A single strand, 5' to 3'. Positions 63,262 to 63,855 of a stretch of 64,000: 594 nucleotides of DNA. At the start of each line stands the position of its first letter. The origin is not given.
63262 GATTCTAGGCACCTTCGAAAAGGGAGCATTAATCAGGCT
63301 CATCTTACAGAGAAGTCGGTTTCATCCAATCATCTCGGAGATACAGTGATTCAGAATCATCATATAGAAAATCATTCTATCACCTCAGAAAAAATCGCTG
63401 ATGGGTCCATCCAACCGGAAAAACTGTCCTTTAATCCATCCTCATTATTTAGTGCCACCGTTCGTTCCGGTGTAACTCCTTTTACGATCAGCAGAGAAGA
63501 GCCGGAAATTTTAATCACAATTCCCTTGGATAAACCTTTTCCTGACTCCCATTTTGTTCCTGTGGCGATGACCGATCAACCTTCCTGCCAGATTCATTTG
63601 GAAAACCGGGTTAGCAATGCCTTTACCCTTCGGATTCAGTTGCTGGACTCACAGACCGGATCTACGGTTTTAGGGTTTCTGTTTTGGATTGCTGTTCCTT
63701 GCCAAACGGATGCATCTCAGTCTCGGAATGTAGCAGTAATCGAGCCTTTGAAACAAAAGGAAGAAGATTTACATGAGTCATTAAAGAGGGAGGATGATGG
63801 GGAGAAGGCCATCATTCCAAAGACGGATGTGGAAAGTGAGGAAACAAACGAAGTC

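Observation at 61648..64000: Unlisted giant ORF encoding about 100 tandem pentapeptide-length repeats with a decapeptide His/aliphatic superperiod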

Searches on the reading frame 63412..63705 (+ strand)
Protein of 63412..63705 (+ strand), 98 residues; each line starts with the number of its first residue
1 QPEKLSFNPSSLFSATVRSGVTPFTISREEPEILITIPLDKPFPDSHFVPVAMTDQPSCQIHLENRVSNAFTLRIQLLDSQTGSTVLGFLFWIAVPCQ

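Call 57: find_homologous_proteins(query=A5, max_evalue=0.001)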
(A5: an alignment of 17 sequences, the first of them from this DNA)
Query A5 (17 sequences) (98 aa, profile of the alignment): 13 proteins with E <= 0.001 among 253 candidates.
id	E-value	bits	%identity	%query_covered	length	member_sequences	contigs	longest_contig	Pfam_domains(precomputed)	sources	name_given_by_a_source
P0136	1.8e-29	119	30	95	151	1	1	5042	-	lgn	-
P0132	3.5e-27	112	35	78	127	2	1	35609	-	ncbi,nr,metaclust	ncbi:hypothetical protein CM49_05297 [Paenibacillus sp. P1XP2]|nr:hypothetical protein CM49_05297 [P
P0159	1.8e-26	110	34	59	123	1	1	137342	-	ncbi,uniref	ncbi:WIAG-tail domain, partial [Caldalkalibacillus salinus]|uniref:WIAG-tail domain n=1 Tax=Caldalka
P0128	2.6e-24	103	33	78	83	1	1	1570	-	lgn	-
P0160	2.9e-22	96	28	96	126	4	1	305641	-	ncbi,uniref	ncbi:hypothetical protein SAMN04488689_108106, partial [Paenibacillus sp. cl6col]|uniref:WIAG-tail d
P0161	3.7e-22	96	32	95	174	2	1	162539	-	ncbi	ncbi:WIAG-tail domain, partial [Paenibacillus sp. S28]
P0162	5.7e-22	95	32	98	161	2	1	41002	-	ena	-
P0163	8.5e-20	88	28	69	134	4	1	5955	-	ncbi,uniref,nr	ncbi:hypothetical protein AZ66_27095 [Paenibacillus sp. E194]|uniref:WIAG-tail domain n=1 Tax=Paenib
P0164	1.9e-19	87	29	97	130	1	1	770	-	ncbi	ncbi:hypothetical protein D3C78_1308180 [compost metagenome]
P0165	2.5e-19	87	33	80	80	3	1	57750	-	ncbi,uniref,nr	ncbi:WIAG-tail domain [Paenibacillus sp.]|uniref:WIAG-tail domain n=1 Tax=Paenibacillus sp. TaxID=58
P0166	2.8e-19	87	26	96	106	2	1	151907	-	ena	-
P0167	4.1e-19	86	26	96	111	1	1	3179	-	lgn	-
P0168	2.7e-13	67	29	59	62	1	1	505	-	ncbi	ncbi:hypothetical protein D3C73_1337580 [compost metagenome]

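Call 62: find_encoding_contigs(protein=P0159, flank=8000, max_places=2)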
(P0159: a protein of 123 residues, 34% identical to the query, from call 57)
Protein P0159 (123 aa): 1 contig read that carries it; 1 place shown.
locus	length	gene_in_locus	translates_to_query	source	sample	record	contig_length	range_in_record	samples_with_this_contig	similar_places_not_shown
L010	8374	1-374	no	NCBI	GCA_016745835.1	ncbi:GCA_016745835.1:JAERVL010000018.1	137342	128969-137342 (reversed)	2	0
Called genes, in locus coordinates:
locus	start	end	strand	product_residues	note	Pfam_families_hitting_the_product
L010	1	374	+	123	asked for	?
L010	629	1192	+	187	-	PF00890:FAD_binding_2 (weak), PF01134:GIDA (weak), PF01266:DAO (weak), PF01494:FAD_binding_3 (weak), PF03486:HI0933_like (weak), PF07992:Pyr_redox_2, PF12831:FAD_oxidored (weak), PF13738:Pyr_redox_3 (weak), +2 more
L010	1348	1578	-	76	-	PF13443:HTH_26 (weak)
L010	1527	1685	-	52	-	-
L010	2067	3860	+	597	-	PF00355:Rieske, PF13806:Rieske_2, PF22543:Rieske_4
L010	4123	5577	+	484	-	-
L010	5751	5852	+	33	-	-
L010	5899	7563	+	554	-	PF00128:Alpha-amylase, PF16657:Malt_amylase_C (weak)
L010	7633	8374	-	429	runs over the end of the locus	PF00155:Aminotran_1_2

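Call 82: find_encoding_contigs(protein=P0160, flank=8000, max_places=2)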
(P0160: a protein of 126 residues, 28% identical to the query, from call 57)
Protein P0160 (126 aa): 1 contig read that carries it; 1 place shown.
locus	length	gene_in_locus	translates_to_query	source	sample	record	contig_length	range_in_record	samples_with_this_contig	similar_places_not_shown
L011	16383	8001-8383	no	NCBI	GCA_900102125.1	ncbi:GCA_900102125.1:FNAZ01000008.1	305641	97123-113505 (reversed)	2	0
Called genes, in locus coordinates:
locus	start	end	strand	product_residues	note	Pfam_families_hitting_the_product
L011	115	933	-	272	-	PF02666:PS_Dcarbxylase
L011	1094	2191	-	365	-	PF14398:ATPgrasp_YheCD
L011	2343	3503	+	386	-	PF13439:Glyco_transf_4 (weak), PF20706:GT4-conflict, PF00534:Glycos_transf_1, PF13692:Glyco_trans_1_4, PF13524:Glyco_trans_1_2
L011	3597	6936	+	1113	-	-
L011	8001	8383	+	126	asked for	-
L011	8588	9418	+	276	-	PF00535:Glycos_transf_2, PF10111:Glyco_tranf_2_2 (weak), PF13641:Glyco_tranf_2_3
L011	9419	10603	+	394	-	PF00535:Glycos_transf_2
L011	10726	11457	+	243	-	PF00483:NTP_transferase, PF12804:NTP_transf_3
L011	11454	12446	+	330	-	PF01073:3Beta_HSD, PF01370:Epimerase, PF02719:Polysacc_synt_2, PF04321:RmlD_sub_bind, PF07993:NAD_binding_4, PF13460:NAD_binding_10 (weak), PF16363:GDP_Man_Dehyd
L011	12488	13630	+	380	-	PF22882:GT-D-like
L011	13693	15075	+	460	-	PF00535:Glycos_transf_2, PF10111:Glyco_tranf_2_2, PF13641:Glyco_tranf_2_3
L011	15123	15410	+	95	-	-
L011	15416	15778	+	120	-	PF26595:A_ENA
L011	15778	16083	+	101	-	-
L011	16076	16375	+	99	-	-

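Call 83: find_encoding_contigs(protein=P0161, flank=8000, max_places=2)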
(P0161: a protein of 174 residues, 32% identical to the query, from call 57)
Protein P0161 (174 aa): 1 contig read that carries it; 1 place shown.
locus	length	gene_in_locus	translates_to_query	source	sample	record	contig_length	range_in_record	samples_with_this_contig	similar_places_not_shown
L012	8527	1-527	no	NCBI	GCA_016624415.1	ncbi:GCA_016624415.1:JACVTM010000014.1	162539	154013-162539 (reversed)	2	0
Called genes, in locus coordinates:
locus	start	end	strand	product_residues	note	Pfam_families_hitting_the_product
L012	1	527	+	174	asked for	?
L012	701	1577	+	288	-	PF00535:Glycos_transf_2, PF13641:Glyco_tranf_2_3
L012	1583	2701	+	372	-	PF00535:Glycos_transf_2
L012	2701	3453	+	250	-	PF13641:Glyco_tranf_2_3, PF00535:Glycos_transf_2, PF10111:Glyco_tranf_2_2 (weak), PF13506:Glyco_transf_21 (weak)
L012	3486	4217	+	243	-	PF00483:NTP_transferase, PF12804:NTP_transf_3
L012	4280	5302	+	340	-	PF22882:GT-D-like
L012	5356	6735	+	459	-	PF00535:Glycos_transf_2, PF10111:Glyco_tranf_2_2 (weak), PF13641:Glyco_tranf_2_3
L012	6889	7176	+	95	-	-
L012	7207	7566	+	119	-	PF26595:A_ENA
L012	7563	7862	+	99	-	-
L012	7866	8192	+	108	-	-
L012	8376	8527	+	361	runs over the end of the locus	PF13524:Glyco_trans_1_2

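Call 84: find_encoding_contigs(protein=P0166, flank=8000, max_places=2)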
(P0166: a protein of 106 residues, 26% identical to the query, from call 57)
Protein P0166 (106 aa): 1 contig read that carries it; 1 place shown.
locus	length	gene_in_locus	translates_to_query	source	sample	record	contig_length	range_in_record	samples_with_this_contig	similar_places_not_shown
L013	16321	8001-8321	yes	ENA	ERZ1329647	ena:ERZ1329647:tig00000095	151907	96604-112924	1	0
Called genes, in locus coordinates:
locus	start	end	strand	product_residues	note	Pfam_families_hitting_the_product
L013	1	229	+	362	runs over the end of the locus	PF00392:GntR, PF00155:Aminotran_1_2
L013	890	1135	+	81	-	-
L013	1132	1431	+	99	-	PF12833:HTH_18, PF00165:HTH_AraC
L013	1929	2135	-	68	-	PF02666:PS_Dcarbxylase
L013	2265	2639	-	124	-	PF02666:PS_Dcarbxylase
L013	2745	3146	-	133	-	PF14398:ATPgrasp_YheCD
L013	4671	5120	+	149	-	-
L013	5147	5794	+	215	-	-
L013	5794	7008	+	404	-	-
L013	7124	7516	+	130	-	-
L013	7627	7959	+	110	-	-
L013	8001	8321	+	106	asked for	-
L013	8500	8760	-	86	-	PF02868:Peptidase_M4_C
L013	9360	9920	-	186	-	PF07504:FTP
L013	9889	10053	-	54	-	-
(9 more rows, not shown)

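Call 86: search_protein_families(library=pfam, proteins=[L011:15123-15410:+, L011:15416-15778:+, L011:15778-16083:+, L011:16076-16375:+, L011:3597-6936:+, L011:1094-2191:-, L011:2343-3503:+], max_evalue=0.001)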
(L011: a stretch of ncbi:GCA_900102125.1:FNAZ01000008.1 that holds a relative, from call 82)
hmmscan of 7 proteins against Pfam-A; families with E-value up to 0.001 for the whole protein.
L011:15123-15410:+ (95 aa): 0 families

L011:15416-15778:+ (120 aa): 0 families

L011:15778-16083:+ (101 aa): 0 families

L011:16076-16375:+ (99 aa): 0 families

L011:3597-6936:+ (1113 aa): 0 families

L011:1094-2191:- (365 aa): 2 families
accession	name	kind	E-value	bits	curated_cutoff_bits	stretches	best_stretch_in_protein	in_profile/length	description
PF14398.11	ATPgrasp_YheCD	-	1.6e-57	195.1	26.8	1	101-359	2-255/255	YheC/D like ATP-grasp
PF14397.11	ATPgrasp_ST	-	1.8e-07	31.1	31.4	0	294-336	219-260/278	Sugar-transfer associated ATP-grasp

L011:2343-3503:+ (386 aa): 5 families
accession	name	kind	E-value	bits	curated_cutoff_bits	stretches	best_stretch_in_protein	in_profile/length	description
PF00534.26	Glycos_transf_1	-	4.6e-40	137.4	26.4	1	197-359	14-169/172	Glycosyl transferases group 1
PF13692.12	Glyco_trans_1_4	-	3.4e-33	115.3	27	1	198-348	1-142/142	Glycosyl transferases group 1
PF20706.3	GT4-conflict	-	1.8e-16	60.5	26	1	196-374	195-383/385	Family 4 Glycosyltransferase in conflict systems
PF13524.12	Glyco_trans_1_2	-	1.7e-12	48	25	1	231-376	16-142/144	Glycosyl transferase-like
PF13439.12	Glyco_transf_4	-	2.4e-07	31.4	28.5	1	24-173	4-170/170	Glycosyltransferase Family 4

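Call 88: search_protein_families(library=ncbifam, proteins=[L011:15123-15410:+, L011:15416-15778:+, L011:15778-16083:+, L011:16076-16375:+, L012:7207-7566:+], max_evalue=0.1)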
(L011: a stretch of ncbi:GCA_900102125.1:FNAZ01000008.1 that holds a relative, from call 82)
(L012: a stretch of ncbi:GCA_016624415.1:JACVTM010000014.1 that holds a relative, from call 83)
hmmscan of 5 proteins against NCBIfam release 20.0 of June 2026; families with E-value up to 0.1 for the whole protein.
L011:15123-15410:+ (95 aa): 0 families

L011:15416-15778:+ (120 aa): 0 families

L011:15778-16083:+ (101 aa): 1 family
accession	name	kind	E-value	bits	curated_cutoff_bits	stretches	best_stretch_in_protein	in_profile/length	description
NF007470.1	PRK10051.1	equivalog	0.014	15.4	160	1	11-74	5-65/150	curli major subunit CsgA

L011:16076-16375:+ (99 aa): 2 families
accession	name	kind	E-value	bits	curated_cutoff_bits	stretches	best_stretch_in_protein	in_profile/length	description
NF005198.1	PRK06669.1-3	equivalog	0.042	13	200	1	47-91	111-155/299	flagellar assembly protein FliH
TIGR03825.1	FliH_bacil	equivalog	0.089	12.3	148.9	1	57-92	72-107/255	flagellar assembly protein FliH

L012:7207-7566:+ (119 aa): 0 families

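Call 90: search_protein_families(library=pfam, proteins=[L011:15416-15778:+, L012:7207-7566:+, L011:15123-15410:+, L011:15778-16083:+], max_evalue=10)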
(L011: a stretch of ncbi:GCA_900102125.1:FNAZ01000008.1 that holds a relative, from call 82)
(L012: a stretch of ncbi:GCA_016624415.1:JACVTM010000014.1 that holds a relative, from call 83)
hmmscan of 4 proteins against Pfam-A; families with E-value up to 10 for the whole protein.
L011:15416-15778:+ (120 aa): 1 family
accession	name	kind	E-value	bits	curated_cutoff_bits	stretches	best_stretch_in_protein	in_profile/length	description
PF16026.10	MIEAP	-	0.096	13.1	27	1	11-87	45-116/195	Mitochondria-eating protein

L012:7207-7566:+ (119 aa): 0 families

L011:15123-15410:+ (95 aa): 1 family
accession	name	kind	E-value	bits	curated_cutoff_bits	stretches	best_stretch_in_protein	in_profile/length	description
PF04672.18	Methyltransf_19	-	0.017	15.1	26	1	17-88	141-210/268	S-adenosyl methyltransferase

L011:15778-16083:+ (101 aa): 1 family
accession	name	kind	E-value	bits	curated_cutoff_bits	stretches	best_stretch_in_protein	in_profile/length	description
PF03947.24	Ribosomal_L2_C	-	0.058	13.9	33.7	1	10-77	15-84/126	Ribosomal Proteins L2, C-terminal domain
